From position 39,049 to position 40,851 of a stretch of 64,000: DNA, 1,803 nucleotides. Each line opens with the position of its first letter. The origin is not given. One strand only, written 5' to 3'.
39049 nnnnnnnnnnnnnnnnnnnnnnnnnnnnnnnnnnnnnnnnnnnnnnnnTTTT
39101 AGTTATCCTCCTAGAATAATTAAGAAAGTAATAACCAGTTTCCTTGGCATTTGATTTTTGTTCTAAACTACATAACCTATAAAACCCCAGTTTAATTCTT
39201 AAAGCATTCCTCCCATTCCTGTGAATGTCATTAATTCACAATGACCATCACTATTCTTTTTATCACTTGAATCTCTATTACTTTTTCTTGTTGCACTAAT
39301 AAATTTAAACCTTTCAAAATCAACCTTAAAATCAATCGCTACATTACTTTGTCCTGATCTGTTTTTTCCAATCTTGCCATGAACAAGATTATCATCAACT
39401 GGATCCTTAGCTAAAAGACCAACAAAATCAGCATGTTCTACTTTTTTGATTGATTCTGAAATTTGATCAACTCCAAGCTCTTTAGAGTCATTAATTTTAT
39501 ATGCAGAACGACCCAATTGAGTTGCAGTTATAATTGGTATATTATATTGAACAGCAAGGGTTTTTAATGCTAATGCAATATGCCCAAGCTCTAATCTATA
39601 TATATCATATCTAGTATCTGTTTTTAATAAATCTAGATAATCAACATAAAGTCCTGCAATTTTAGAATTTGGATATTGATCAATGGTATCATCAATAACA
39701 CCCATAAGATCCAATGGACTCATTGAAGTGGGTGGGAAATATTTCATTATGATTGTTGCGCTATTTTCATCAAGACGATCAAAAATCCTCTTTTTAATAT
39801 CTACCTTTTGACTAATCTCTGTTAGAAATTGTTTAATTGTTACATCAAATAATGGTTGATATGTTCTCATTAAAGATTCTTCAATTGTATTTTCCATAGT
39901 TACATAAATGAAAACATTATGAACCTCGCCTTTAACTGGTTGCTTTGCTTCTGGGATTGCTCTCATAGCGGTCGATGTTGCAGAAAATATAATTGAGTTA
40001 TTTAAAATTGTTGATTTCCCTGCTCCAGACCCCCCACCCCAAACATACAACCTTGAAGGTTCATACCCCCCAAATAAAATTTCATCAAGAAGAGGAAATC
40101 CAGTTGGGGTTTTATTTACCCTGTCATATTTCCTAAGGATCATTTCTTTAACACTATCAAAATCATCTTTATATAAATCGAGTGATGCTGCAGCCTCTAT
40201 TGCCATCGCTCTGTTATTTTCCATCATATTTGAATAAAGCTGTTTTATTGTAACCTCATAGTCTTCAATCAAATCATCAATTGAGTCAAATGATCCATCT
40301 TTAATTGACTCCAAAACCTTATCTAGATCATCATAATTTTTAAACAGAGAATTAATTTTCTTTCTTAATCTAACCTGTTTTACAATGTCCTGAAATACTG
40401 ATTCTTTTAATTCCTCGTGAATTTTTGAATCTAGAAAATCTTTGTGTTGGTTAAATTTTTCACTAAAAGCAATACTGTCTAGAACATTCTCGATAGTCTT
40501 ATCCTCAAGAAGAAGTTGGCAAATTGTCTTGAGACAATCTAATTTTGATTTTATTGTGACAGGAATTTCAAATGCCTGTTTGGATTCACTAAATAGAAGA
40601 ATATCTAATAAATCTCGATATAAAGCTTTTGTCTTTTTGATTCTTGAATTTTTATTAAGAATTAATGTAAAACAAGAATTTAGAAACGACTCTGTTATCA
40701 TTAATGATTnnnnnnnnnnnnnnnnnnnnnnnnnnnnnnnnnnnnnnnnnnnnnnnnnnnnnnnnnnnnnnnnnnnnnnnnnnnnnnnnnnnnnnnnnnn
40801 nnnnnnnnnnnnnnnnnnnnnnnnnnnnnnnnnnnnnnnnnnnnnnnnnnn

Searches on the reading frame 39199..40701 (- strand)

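Call 97: search_protein_families(library=phrogs, proteins=[window:39199-40701:-], max_evalue=0.00001)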
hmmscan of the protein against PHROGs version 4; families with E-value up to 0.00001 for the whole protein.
window:39199-40701:- (500 aa): 4 families
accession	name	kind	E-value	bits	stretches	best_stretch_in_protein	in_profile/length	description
phrog_19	-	DNA, RNA and nucleotide metabolism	1.3e-47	164.1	1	122-478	278-588/621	DnaB-like replicative helicase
phrog_239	-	DNA, RNA and nucleotide metabolism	7.9e-12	45.9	1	185-481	327-610/801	DNA primase/helicase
phrog_243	-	DNA, RNA and nucleotide metabolism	5.3e-10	39.7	1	194-467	14-267/273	DnaB-like replicative helicase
phrog_11530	-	unknown function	2.4e-06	28.5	1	345-413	30-97/184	-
